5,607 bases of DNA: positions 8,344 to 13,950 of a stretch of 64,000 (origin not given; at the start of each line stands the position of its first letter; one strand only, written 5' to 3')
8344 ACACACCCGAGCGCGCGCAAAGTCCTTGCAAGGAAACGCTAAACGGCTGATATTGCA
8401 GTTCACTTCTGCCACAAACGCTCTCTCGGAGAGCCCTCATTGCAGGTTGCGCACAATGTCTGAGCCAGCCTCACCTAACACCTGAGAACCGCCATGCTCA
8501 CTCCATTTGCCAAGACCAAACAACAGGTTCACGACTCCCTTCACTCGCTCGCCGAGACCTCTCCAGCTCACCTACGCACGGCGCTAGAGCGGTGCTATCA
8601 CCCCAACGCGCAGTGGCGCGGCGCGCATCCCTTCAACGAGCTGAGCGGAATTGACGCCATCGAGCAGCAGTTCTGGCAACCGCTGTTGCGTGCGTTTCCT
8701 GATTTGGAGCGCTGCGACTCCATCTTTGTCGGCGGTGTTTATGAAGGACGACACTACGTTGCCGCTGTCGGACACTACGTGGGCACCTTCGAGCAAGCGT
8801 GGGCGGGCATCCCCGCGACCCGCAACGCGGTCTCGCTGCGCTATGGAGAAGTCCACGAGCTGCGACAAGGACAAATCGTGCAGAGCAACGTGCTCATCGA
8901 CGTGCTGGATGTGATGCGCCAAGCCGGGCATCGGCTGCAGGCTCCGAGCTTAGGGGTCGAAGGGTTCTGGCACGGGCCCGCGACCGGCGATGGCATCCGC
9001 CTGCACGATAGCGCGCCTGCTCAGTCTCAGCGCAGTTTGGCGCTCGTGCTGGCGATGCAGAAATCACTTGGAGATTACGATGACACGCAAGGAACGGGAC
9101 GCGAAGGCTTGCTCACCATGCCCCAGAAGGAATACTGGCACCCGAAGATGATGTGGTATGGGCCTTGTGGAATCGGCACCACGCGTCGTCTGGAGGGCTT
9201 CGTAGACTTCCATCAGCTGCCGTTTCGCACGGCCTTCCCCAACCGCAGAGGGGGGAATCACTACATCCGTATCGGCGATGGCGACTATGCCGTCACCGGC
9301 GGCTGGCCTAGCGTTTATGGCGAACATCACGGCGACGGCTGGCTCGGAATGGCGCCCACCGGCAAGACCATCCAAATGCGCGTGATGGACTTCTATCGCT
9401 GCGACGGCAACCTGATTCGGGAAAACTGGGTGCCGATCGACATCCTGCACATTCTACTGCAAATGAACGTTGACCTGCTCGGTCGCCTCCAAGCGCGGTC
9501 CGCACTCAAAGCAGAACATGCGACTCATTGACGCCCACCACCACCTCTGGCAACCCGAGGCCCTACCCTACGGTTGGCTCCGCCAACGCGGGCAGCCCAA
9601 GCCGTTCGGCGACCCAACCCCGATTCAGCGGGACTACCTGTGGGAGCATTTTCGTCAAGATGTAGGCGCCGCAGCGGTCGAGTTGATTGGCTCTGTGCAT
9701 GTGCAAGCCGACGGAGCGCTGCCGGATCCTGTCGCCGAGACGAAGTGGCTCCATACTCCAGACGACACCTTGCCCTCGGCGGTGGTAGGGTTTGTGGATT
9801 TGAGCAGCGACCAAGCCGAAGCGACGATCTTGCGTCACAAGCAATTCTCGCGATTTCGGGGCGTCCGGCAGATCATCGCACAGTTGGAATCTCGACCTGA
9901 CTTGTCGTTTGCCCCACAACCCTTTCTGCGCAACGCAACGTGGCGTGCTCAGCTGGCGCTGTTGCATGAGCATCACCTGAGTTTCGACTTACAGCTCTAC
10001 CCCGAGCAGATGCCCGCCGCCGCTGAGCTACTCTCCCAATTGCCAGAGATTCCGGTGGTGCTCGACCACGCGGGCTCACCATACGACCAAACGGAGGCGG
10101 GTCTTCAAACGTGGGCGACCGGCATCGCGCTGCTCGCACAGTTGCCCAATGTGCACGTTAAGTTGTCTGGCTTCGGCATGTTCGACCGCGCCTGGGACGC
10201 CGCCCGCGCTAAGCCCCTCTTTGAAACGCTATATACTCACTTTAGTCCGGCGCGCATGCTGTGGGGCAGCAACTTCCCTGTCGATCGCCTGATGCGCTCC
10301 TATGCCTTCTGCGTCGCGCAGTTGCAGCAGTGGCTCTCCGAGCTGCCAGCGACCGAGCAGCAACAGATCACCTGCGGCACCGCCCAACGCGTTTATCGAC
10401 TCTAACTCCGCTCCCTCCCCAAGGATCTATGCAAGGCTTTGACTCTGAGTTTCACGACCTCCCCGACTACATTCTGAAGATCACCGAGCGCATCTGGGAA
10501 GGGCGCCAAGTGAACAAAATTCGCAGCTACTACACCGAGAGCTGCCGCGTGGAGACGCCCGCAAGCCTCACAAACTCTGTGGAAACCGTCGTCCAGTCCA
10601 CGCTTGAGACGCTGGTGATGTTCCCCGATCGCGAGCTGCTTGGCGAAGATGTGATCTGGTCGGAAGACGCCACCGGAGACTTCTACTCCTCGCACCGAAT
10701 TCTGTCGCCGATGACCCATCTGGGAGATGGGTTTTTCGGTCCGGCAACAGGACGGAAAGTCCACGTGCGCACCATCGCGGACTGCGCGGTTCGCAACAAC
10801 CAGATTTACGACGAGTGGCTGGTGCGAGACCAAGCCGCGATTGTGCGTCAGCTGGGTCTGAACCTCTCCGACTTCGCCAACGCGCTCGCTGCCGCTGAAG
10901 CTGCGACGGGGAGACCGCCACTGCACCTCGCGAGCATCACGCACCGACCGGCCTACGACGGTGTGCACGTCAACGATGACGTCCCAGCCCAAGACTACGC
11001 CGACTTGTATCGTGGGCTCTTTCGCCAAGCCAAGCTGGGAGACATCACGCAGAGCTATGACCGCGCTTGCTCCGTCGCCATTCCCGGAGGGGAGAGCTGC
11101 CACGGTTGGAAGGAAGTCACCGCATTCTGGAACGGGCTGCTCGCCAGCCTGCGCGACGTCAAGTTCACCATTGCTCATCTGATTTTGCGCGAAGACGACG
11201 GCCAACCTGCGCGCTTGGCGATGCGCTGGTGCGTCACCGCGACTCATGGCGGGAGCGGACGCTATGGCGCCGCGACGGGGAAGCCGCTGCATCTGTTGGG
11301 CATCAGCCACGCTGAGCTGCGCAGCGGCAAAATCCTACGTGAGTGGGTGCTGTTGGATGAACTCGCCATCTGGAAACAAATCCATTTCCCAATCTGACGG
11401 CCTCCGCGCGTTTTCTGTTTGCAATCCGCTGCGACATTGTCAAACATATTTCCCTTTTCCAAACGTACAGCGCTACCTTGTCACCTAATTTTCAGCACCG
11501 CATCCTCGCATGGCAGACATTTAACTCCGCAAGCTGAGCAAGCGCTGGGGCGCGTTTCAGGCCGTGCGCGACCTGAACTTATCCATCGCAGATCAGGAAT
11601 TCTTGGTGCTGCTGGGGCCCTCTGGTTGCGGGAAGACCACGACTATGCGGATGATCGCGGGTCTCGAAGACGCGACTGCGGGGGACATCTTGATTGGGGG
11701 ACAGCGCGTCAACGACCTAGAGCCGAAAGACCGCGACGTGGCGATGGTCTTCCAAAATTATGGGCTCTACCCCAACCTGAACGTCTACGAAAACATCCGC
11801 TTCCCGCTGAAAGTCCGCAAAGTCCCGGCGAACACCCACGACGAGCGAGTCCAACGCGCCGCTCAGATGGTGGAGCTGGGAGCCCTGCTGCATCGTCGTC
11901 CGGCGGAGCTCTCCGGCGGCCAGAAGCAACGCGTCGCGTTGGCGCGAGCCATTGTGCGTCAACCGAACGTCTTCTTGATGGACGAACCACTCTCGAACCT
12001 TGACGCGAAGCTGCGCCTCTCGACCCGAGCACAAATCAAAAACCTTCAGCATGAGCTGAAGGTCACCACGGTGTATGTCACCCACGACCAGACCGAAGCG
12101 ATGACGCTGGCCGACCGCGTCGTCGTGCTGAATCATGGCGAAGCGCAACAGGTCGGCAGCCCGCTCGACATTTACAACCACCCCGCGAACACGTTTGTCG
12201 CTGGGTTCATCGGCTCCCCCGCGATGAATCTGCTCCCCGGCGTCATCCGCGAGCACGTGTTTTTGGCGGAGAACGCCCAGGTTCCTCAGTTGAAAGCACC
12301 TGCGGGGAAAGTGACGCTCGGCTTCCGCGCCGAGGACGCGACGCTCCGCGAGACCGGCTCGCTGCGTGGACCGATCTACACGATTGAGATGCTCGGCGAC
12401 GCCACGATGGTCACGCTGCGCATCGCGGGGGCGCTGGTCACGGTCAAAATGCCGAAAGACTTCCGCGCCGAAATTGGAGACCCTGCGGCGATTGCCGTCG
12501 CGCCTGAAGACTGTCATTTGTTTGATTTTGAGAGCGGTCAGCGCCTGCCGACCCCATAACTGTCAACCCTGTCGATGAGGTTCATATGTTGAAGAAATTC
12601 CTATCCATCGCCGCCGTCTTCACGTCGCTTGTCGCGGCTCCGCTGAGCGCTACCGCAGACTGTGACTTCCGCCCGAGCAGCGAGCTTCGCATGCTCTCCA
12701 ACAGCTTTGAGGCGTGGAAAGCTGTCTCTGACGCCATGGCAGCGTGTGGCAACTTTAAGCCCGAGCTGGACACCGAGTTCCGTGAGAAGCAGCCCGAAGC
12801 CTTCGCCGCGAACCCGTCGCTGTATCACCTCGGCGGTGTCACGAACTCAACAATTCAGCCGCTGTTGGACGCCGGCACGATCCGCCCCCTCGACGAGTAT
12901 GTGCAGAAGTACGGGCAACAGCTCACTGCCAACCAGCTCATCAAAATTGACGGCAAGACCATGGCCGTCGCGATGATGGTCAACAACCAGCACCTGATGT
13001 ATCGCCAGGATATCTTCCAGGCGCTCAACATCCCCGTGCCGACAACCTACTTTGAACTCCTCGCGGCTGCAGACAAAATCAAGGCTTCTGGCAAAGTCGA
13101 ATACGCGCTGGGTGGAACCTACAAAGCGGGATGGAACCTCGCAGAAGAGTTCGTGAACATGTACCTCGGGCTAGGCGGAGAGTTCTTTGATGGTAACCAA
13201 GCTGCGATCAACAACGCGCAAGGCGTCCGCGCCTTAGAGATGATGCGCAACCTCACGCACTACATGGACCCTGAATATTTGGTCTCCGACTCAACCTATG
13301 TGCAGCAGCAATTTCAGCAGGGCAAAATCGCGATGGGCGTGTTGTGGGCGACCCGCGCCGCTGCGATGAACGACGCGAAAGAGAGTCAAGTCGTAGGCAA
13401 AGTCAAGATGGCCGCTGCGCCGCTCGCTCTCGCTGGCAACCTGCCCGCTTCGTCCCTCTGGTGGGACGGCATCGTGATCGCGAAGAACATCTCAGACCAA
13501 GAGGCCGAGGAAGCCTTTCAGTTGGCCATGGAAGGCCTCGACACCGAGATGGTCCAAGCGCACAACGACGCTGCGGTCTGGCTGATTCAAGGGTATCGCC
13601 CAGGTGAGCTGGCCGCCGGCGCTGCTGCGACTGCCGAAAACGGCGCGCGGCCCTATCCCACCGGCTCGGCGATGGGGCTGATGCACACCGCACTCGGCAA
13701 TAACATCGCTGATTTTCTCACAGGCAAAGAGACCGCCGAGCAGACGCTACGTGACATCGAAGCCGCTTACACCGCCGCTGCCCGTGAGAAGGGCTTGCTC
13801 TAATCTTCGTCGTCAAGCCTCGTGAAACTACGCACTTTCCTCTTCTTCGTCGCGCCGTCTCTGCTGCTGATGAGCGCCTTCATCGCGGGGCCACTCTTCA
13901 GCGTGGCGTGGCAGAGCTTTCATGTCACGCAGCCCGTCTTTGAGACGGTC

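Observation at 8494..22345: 13-gene uncharacterised catabolic cluster with seven SnoaL/NTF2 domains, a MetE-like Zn enzyme, a HisD-like dehydrogenase and an RraA-like aldolase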

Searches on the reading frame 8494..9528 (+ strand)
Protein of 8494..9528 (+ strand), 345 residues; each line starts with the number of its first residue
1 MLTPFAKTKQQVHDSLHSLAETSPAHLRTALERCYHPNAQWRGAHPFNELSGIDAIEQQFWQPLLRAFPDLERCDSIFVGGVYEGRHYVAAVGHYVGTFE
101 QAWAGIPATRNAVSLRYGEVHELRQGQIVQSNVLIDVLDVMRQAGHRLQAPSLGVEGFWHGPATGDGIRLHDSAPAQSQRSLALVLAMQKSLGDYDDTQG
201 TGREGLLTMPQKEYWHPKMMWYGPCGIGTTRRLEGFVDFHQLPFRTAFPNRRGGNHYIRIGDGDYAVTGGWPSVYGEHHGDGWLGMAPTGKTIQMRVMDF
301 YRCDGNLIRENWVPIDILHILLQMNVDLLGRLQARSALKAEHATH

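Call 4: search_protein_families(library=pfam, proteins=[window:8494-9528:+], max_evalue=0.01)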
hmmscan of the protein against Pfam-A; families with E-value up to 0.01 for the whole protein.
window:8494-9528:+ (345 aa): 2 families
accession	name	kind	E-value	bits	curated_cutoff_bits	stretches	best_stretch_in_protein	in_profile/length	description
PF07366.18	SnoaL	-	9.5e-22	77.6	28.4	2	30-143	18-125/126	SnoaL-like polyketide cyclase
PF12680.13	SnoaL_2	-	1.1e-18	68.1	27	2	29-130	14-101/102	SnoaL-like domain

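Call 6: search_protein_families(library=ncbifam, proteins=[window:8494-9528:+], max_evalue=0.001)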
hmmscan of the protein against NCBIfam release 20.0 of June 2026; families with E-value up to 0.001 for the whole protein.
window:8494-9528:+ (345 aa): 1 family
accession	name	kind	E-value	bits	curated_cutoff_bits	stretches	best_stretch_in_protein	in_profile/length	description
TIGR02096.1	TIGR02096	subfamily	8.9e-07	29.3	97.1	1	84-145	69-129/129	ketosteroid isomerase-related protein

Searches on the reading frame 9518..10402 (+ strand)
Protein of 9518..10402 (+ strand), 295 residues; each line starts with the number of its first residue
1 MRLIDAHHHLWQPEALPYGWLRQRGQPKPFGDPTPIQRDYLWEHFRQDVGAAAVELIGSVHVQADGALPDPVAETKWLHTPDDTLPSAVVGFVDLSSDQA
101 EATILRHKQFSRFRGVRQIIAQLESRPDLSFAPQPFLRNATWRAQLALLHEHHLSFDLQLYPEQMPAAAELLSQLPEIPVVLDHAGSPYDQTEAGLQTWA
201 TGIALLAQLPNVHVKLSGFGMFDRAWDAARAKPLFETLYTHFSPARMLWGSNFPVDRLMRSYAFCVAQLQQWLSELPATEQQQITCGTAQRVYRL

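Call 4: search_protein_families(library=pfam, proteins=[window:9518-10402:+], max_evalue=0.01)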
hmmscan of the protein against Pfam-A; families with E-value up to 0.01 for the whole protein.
window:9518-10402:+ (295 aa): 1 family
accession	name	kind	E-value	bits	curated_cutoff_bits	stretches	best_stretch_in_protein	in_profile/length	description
PF04909.20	Amidohydro_2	-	2.1e-34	120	26.4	1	4-295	1-289/289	Amidohydrolase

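Call 6: search_protein_families(library=ncbifam, proteins=[window:9518-10402:+], max_evalue=0.001)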
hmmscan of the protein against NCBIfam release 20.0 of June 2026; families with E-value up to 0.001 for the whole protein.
window:9518-10402:+ (295 aa): 2 families
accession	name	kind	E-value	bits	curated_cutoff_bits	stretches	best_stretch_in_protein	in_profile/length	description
NF052480.1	FuconLaconase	equivalog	7.6e-30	104.5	400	1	4-295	3-286/287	L-fucono-1,5-lactonase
NF042924.1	SlmHylase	equivalog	1.6e-05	24.2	500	1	150-256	152-256/299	4-sulfomuconolactone hydrolase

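Call 73: search_solved_structures(query=window:9518-10402:+, max_evalue=0.00001)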
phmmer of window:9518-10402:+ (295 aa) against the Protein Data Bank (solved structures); distinct sequences matched with E-value up to 0.00001: 3.
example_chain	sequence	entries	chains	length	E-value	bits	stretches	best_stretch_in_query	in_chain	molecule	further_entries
4dlf_A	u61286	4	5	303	2e-16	63.9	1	4-295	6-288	Amidohydrolase 2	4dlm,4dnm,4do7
6uvz_A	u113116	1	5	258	3.2e-09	40.3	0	152-264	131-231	Amidohydrolase 2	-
2ffi_A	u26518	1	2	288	2.2e-06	30.9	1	74-267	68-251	2-pyrone-4,6-dicarboxylic acid hydrolase, putative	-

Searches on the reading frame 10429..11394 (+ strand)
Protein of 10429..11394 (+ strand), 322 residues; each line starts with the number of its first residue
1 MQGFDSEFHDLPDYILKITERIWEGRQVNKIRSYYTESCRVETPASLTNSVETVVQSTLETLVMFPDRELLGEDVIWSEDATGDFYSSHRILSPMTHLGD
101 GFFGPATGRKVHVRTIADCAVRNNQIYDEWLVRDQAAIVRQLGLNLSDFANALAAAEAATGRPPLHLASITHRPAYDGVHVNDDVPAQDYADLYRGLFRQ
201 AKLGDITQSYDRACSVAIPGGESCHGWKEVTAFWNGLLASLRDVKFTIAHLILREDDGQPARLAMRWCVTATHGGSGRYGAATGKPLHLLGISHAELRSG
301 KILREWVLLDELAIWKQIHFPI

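Call 4: search_protein_families(library=pfam, proteins=[window:10429-11394:+], max_evalue=0.01)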
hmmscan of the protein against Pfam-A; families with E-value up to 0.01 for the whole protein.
window:10429-11394:+ (322 aa): 2 families
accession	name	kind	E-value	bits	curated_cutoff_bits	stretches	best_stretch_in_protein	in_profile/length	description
PF07366.18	SnoaL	-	3.7e-20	72.4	28.4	2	197-318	10-126/126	SnoaL-like polyketide cyclase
PF12680.13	SnoaL_2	-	2.9e-11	44.3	27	1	197-304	7-101/102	SnoaL-like domain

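Call 6: search_protein_families(library=ncbifam, proteins=[window:10429-11394:+], max_evalue=0.001)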
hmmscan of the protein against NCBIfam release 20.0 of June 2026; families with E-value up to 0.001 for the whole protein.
window:10429-11394:+ (322 aa): 0 families

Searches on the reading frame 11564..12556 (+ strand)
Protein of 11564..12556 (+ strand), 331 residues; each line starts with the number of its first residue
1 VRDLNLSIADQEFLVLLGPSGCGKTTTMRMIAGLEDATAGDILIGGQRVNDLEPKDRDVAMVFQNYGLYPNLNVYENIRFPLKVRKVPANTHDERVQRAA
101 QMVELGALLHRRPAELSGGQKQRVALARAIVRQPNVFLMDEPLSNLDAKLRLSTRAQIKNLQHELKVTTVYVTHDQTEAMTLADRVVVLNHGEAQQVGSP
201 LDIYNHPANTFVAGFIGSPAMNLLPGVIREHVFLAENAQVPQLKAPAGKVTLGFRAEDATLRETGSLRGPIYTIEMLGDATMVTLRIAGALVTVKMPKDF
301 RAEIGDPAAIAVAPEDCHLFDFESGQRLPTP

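Call 4: search_protein_families(library=pfam, proteins=[window:11564-12556:+], max_evalue=0.01)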
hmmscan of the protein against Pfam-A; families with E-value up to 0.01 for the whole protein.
window:11564-12556:+ (331 aa): 9 families
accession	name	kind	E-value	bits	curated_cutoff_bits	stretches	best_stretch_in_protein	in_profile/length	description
PF00005.33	ABC_tran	-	1.2e-34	120.2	25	1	2-143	2-136/137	ABC transporter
PF08402.16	TOBE_2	-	2e-07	31.5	21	1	253-320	2-76/76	TOBE domain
PF17912.7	OB_MalK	-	2.5e-06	28.7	27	1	217-258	1-52/53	MalK OB fold domain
PF02463.25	SMC_N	-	1.5e-05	25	40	1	11-187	24-212/220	RecF/RecN/SMC N terminal domain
PF03459.23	TOBE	-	0.00018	22.1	22.3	1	266-319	6-64/64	TOBE domain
PF13401.12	AAA_22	-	0.00079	20.2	27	1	10-55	4-33/130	AAA domain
PF03215.21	Rad17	-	0.0023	18.3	23.8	1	8-32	42-66/186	Rad17 P-loop domain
PF20720.3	nSTAND3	-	0.0025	18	27.2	1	9-32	15-38/155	Novel STAND NTPase 3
PF16565.11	MIT_C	-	0.0038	17.6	25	1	151-215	63-125/142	Phospholipase D-like domain at C-terminus of MIT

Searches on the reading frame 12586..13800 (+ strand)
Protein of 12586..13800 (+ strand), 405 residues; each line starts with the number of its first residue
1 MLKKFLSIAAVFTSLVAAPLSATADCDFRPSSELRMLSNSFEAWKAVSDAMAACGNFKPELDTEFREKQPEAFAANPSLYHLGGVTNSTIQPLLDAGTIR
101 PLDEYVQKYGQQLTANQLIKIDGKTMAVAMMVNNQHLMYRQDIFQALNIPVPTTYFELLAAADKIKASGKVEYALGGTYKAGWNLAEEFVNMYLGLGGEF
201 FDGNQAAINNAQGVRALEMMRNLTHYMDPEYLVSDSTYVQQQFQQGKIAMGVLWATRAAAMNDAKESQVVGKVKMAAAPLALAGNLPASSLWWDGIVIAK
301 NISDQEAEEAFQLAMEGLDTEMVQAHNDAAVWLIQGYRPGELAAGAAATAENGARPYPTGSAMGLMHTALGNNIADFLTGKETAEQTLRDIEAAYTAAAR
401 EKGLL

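Call 4: search_protein_families(library=pfam, proteins=[window:12586-13800:+], max_evalue=0.01)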
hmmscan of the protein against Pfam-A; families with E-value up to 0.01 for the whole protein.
window:12586-13800:+ (405 aa): 2 families
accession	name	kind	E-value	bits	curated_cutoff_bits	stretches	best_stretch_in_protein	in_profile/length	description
PF01547.30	SBP_bac_1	-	4.9e-20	73.2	26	1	88-311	59-294/307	Bacterial extracellular solute-binding protein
PF13416.11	SBP_bac_8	-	6.7e-19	69.2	27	1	87-348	47-269/279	Bacterial extracellular solute-binding protein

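Call 6: search_protein_families(library=ncbifam, proteins=[window:12586-13800:+], max_evalue=0.001)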
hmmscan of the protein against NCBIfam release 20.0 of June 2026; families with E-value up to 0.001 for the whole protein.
window:12586-13800:+ (405 aa): 2 families
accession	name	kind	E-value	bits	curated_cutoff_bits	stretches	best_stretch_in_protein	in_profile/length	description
TIGR03851.1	chitin_NgcE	equivalog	2.8e-05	23.3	399.65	1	118-250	146-284/450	N-acetylglucosamine/diacetylchitobiose ABC transporter substrate-binding protein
TIGR03850.1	bind_CPR_0540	equivalog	0.00011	20.9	299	1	122-242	148-273/437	carbohydrate ABC transporter substrate-binding protein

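Call 30: search_solved_structures(query=window:12586-13800:+, max_evalue=0.01)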
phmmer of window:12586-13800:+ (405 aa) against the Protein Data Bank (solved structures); distinct sequences matched with E-value up to 0.01: 29.
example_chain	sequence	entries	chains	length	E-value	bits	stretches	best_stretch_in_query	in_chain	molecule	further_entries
5iai_A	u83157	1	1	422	1.3e-16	64.2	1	134-311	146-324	Sugar ABC transporter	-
1eu8_A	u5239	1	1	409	1e-10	44.8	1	93-300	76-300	TREHALOSE/MALTOSE BINDING PROTEIN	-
5dvf_A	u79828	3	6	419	7.9e-10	41.9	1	116-255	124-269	Binding protein component of ABC sugar transporter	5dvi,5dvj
5xpj_A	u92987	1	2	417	8.5e-10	41.8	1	116-255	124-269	Binding protein component of ABC sugar transporter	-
4r2f_A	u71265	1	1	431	3.1e-09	39.9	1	126-320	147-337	Extracellular solute-binding protein family 1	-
4rya_A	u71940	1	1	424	8.8e-09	38.4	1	119-312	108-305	ABC transporter substrate binding protein (Sorbitol)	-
7nbz_A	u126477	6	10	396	1.8e-08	37.4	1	120-312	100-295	Sulfoquinovosyl binding protein | Sulfoquinovosyl glycerol-binding protein SmoF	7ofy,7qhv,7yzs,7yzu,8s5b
6dtq_A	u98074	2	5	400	3.6e-08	36.4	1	109-313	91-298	maltose-binding protein MalE3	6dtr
7c0r_A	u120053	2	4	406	5.1e-07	32.6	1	71-250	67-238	Sugar ABC transporter, periplasmic sugar-binding protein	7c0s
4g68_B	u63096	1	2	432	5.8e-07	32.4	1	66-284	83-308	ABC transporter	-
7c0y_A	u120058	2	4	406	5.9e-07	32.4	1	72-252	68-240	Sugar ABC transporter, periplasmic sugar-binding protein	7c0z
4g68_A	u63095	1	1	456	6.6e-07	32.3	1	66-284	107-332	ABC transporter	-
7c0o_A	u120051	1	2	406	6.7e-07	32.2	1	72-250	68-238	Sugar ABC transporter, periplasmic sugar-binding protein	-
7c14_A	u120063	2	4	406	7.9e-07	32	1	72-250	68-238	Sugar ABC transporter, periplasmic sugar-binding protein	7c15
7c0f_A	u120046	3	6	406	8e-07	32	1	72-250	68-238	Sugar ABC transporter, periplasmic sugar-binding protein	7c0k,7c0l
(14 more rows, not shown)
